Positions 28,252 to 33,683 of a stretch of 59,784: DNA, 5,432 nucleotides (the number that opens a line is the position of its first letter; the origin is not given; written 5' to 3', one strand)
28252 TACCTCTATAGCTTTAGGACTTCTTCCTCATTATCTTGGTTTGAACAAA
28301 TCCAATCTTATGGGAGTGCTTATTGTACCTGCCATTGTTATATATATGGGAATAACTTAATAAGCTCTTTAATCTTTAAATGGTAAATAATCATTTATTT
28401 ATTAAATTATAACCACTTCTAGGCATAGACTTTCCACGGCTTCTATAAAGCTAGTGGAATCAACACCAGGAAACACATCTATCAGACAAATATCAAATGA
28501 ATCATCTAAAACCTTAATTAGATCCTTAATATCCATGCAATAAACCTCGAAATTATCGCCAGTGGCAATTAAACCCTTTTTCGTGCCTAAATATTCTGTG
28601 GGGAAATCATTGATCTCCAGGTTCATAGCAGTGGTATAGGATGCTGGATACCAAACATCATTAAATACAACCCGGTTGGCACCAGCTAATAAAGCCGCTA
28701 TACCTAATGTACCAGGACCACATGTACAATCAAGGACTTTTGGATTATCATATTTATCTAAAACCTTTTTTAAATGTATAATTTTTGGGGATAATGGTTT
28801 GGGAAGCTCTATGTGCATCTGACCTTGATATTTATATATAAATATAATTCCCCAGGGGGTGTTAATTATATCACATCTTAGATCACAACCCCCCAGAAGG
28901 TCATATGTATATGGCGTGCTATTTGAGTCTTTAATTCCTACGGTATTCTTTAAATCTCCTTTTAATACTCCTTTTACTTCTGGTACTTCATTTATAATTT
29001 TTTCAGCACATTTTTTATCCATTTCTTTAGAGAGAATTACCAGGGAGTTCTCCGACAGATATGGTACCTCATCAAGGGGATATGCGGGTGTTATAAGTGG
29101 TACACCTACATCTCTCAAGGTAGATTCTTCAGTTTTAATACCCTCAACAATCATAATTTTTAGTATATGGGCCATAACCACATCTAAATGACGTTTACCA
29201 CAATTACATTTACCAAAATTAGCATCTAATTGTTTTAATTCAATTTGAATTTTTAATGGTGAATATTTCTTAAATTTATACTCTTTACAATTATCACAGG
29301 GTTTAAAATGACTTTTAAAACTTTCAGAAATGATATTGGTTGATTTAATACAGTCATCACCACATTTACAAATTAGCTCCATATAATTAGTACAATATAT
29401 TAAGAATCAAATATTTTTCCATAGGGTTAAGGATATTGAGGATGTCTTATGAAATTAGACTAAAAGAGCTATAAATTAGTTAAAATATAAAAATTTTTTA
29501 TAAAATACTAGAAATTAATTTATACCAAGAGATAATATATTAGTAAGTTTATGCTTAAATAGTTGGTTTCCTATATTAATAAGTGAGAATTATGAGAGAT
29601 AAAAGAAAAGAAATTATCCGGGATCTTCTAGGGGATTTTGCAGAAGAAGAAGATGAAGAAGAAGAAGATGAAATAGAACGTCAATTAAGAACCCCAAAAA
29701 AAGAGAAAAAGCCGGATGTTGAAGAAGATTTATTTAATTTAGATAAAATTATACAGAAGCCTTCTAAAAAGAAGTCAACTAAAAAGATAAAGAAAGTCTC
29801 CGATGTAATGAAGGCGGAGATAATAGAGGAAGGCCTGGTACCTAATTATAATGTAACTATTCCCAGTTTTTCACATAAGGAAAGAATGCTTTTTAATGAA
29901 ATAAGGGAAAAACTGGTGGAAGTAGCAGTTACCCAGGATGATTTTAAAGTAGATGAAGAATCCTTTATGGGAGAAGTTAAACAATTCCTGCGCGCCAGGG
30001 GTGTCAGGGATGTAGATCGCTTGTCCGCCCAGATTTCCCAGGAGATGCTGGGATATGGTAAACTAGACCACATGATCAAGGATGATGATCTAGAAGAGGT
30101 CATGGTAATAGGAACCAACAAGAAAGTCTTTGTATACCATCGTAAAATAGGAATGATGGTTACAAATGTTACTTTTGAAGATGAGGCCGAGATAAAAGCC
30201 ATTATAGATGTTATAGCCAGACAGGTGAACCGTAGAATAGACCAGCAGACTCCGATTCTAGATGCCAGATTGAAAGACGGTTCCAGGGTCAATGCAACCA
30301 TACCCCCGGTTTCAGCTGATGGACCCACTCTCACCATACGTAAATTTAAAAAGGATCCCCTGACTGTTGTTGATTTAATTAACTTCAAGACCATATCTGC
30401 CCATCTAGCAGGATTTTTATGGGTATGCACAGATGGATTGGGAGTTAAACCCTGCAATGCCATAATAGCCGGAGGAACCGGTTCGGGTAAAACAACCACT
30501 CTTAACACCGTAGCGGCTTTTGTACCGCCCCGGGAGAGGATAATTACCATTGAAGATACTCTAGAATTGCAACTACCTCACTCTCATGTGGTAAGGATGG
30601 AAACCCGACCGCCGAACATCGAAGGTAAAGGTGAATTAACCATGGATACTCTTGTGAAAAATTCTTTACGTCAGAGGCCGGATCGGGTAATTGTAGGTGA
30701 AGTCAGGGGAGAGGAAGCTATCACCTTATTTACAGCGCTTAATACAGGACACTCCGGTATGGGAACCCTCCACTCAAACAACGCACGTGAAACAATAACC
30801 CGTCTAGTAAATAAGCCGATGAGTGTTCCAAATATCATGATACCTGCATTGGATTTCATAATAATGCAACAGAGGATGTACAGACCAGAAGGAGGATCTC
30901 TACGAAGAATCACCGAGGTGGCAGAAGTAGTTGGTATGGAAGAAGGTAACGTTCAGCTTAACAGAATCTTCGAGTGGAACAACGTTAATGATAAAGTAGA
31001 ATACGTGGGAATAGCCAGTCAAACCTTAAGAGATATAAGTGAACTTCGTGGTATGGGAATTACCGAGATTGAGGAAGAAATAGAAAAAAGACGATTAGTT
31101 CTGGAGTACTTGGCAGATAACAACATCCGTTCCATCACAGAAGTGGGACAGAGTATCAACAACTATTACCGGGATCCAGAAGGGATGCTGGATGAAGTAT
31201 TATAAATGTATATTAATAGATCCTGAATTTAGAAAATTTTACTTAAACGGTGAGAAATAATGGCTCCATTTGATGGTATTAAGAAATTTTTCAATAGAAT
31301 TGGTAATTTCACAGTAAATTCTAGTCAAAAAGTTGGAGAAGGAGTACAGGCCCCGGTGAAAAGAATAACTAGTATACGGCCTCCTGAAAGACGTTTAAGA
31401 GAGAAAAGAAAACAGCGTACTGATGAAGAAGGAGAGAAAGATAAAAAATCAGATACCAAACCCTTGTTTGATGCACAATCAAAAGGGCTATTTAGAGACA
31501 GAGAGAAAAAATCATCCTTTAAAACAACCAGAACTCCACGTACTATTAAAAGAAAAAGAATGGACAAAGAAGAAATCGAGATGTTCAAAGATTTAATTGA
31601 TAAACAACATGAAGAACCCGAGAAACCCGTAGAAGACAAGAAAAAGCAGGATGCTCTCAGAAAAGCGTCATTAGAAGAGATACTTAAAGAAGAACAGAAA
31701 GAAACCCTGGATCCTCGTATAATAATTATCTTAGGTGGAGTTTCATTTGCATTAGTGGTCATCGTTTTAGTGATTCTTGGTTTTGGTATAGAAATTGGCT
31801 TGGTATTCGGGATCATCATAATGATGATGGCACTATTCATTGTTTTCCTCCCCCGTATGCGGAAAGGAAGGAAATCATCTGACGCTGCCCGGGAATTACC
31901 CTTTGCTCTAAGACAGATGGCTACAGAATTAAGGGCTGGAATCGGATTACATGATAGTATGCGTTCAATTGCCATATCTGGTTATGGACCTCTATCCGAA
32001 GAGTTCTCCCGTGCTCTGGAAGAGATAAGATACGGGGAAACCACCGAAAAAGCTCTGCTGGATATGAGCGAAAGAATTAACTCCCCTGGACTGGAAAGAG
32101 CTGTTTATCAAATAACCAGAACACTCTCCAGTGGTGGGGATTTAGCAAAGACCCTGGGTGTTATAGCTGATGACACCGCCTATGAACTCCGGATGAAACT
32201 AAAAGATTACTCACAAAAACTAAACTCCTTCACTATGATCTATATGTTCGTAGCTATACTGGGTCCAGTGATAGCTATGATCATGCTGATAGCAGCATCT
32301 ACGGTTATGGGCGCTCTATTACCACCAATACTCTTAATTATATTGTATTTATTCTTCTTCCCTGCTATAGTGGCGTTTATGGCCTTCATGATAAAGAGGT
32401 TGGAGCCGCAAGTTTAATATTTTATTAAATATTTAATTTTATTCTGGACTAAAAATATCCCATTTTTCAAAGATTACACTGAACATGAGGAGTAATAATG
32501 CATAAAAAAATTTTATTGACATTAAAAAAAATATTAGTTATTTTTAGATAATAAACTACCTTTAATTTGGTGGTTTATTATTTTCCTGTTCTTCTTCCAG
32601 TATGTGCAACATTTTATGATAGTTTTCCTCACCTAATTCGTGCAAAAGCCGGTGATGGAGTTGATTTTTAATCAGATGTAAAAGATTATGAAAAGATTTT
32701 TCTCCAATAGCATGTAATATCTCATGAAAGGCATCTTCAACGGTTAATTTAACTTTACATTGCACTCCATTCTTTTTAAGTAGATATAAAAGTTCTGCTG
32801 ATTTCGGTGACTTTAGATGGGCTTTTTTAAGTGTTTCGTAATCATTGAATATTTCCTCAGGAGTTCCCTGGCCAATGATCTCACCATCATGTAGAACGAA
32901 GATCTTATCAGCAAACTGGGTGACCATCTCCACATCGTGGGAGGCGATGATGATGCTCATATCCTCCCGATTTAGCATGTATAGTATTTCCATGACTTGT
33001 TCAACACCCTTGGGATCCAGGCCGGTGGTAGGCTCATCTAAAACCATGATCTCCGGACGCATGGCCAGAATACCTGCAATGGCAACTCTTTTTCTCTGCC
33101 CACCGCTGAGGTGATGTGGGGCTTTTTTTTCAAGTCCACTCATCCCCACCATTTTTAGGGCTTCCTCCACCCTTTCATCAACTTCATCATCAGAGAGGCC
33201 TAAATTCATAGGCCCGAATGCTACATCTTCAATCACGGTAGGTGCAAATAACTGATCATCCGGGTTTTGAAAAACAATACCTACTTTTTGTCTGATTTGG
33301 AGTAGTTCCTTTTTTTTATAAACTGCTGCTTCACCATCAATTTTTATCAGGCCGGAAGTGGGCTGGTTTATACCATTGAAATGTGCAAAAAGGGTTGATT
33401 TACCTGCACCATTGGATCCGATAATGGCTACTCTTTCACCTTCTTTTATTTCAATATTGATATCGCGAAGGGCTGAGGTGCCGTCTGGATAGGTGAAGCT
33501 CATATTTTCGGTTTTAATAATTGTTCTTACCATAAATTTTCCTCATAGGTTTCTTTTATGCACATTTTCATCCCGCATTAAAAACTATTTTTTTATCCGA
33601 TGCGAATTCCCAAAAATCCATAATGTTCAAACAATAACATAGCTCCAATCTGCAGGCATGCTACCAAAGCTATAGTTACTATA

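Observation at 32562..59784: Nickel-economy supercluster: Ni uptake, NikR, F430 nickelochelatase, a nicotianamine synthase and the complete Ni-free [Fe]-hydrogenase system in one 27-kb stretch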

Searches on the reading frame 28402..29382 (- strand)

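Call 40: search_protein_families(library=pfam, proteins=[window:28402-29382:-], max_evalue=0.001)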
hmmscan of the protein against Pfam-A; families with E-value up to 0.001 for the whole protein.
window:28402-29382:- (326 aa): 1 family
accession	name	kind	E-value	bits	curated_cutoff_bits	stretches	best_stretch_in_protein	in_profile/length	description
PF06325.19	PrmA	-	9.7e-06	25.7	22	1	213-264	163-213/296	Ribosomal protein L11 methyltransferase (PrmA)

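Call 52: search_protein_families(library=pfam, proteins=[window:28402-29382:-], max_evalue=0.001)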
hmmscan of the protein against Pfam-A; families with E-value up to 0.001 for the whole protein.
window:28402-29382:- (326 aa): 1 family
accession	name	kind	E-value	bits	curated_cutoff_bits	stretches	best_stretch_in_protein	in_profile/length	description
PF06325.19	PrmA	-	9.7e-06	25.7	22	1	213-264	163-213/296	Ribosomal protein L11 methyltransferase (PrmA)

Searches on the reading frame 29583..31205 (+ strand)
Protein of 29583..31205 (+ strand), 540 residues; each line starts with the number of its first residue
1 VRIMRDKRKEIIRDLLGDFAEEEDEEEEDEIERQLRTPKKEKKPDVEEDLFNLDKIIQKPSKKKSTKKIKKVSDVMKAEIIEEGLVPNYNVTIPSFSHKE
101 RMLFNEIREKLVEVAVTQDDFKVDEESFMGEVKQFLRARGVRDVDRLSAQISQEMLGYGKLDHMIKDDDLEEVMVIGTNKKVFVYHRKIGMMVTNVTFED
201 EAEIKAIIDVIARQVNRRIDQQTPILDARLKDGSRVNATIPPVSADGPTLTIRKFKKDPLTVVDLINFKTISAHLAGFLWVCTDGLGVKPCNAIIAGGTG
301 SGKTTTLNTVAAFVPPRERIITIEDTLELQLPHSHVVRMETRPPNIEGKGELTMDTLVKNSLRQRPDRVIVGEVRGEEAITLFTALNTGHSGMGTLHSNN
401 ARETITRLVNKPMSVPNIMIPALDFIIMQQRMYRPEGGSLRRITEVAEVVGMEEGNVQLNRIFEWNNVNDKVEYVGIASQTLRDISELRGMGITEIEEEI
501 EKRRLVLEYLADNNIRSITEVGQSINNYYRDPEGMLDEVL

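Call 9: search_protein_families(library=pfam, proteins=[window:29583-31205:+], max_evalue=0.01)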
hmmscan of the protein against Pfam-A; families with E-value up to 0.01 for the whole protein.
window:29583-31205:+ (540 aa): 7 families
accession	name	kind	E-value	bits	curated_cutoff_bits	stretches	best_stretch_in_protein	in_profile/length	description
PF00437.27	T2SSE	-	1.8e-49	168.8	24.9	1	182-434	27-279/370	Type II/IV secretion system protein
PF23989.1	PilB3_C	-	0.0025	18.4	27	0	479-536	10-67/83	PilB3-like, C-terminal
PF14069.11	SpoVIF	-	0.0038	17.3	27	0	192-222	21-51/72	Stage VI sporulation protein F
PF06414.18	Zeta_toxin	-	0.0039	17.1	22.3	1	289-334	15-61/199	Zeta toxin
PF01580.24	FtsK_SpoIIIE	-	0.0061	16.5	24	0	290-309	39-58/221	FtsK/SpoIIIE family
PF00005.33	ABC_tran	-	0.0071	17.4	25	0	294-325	15-46/137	ABC transporter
PF13401.12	AAA_22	-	0.0099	16.6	27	0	294-345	9-45/130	AAA domain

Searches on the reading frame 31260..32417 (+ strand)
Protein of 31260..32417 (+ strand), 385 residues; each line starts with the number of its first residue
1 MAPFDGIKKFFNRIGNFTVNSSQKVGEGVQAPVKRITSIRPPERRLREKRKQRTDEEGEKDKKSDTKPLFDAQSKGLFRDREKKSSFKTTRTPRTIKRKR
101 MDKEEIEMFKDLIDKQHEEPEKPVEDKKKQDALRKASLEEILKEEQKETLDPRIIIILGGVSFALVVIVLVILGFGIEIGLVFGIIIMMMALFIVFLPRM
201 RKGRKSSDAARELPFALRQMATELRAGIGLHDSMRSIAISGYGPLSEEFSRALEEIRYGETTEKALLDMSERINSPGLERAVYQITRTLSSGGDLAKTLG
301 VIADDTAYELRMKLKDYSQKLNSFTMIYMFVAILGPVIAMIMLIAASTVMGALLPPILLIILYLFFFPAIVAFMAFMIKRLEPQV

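Call 9: search_protein_families(library=pfam, proteins=[window:31260-32417:+], max_evalue=0.01)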
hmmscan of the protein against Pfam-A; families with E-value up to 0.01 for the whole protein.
window:31260-32417:+ (385 aa): 4 families
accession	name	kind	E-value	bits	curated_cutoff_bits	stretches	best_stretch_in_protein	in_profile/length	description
PF00482.28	T2SSF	-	4.2e-23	82.1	25.2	1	216-342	1-124/125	Type II secretion system (T2SS), protein F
PF20990.2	DUF2207_C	-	2e-05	24.9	33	0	83-208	58-195/247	Predicted membrane protein (DUF2207) C-terminal domain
PF20237.3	DUF6594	-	0.0045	17.4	30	0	266-375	130-219/238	Family of unknown function (DUF6594)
PF25105.1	DUF7813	-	0.0072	16.2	27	0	78-191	124-237/442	Family of unknown function (DUF7813)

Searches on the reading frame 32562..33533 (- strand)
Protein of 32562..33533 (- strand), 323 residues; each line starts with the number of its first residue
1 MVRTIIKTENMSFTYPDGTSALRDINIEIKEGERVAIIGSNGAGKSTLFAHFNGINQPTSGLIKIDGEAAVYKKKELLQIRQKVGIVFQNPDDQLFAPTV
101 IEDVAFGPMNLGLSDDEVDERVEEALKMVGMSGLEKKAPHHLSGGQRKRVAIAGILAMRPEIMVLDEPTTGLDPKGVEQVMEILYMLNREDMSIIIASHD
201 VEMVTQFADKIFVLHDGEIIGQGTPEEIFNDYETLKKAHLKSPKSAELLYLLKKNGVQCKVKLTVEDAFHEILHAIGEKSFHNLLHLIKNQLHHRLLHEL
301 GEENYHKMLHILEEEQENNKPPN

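Call 4: search_protein_families(library=pfam, proteins=[window:32562-33533:-], max_evalue=0.01)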
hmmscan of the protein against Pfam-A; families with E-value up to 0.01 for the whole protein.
window:32562-33533:- (323 aa): 5 families
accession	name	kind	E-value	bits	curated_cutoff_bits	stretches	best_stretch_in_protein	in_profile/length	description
PF00005.33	ABC_tran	-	7e-35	121.1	25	1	22-170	1-137/137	ABC transporter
PF13304.12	AAA_21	-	2e-13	51.5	27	1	119-203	211-302/304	AAA domain, putative AbiEii toxin, Type IV TA system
PF02463.25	SMC_N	-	5.8e-10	39.4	40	1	34-211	26-208/220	RecF/RecN/SMC N terminal domain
PF13555.12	AAA_29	-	0.0013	18.8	27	1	26-49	16-39/61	P-loop containing region of AAA domain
PF13175.12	AAA_15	-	0.0015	18.7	32.1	1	22-138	14-92/374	AAA ATPase domain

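Call 11: search_protein_families(library=ncbifam, proteins=[window:32562-33533:-], max_evalue=0.001)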
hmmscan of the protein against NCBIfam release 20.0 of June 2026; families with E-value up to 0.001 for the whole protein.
window:32562-33533:- (323 aa): 193 families (the best 25 are shown)
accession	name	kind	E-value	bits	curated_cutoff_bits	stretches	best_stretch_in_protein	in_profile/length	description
TIGR04521.1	ECF_ATPase_2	equivalog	2.1e-93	312.5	330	1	6-273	1-278/279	energy-coupling factor transporter ATPase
NF010171.0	PRK13652.1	equivalog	1.2e-92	309.9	476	1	5-279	3-276/277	cobalt transporter ATP-binding subunit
NF010157.0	PRK13636.1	equivalog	3.2e-91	305.5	463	1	3-272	3-275/285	cobalt transporter ATP-binding subunit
TIGR04520.1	ECF_ATPase_1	equivalog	5.1e-89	298.3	315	1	6-271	1-266/269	energy-coupling factor transporter ATPase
NF010158.0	PRK13637.1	equivalog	1.5e-84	283.6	390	1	6-278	3-283/287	energy-coupling factor transporter ATPase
NF010155.0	PRK13634.1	equivalog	2.7e-83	279.6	413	1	9-279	6-286/290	energy-coupling factor ABC transporter ATP-binding protein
TIGR01166.1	cbiO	subfamily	5.1e-82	273.9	211.8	1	15-203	1-189/190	cobalt ABC transporter, ATP-binding protein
NF010156.0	PRK13635.1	equivalog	1.3e-76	257.4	392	1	2-273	2-272/279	energy-coupling factor ABC transporter ATP-binding protein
NF010170.0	PRK13651.1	equivalog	9.1e-67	225.2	432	2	73-278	96-302/308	cobalt transporter ATP-binding subunit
NF010166.0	PRK13646.1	equivalog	2.2e-63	214.2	458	1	6-271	3-277/286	energy-coupling factor transporter ATPase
NF010153.0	PRK13631.1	equivalog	4.1e-57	193.6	463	1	19-255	39-290/320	cobalt transporter ATP-binding subunit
NF010159.0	PRK13638.1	equivalog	3.3e-55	187.3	489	1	7-248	3-243/271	energy-coupling factor ABC transporter ATP-binding protein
NF010167.0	PRK13648.1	subfamily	1e-54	185.7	241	1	4-252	6-253/269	energy-coupling factor transporter ATPase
TIGR02315.1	ABC_phnC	equivalog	5.5e-50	170.1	266.1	1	5-230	1-235/243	phosphonate ABC transporter ATP-binding protein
TIGR02673.1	FtsE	equivalog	4.8e-49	166.9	264.85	1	5-217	1-213/214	cell division ATP-binding protein FtsE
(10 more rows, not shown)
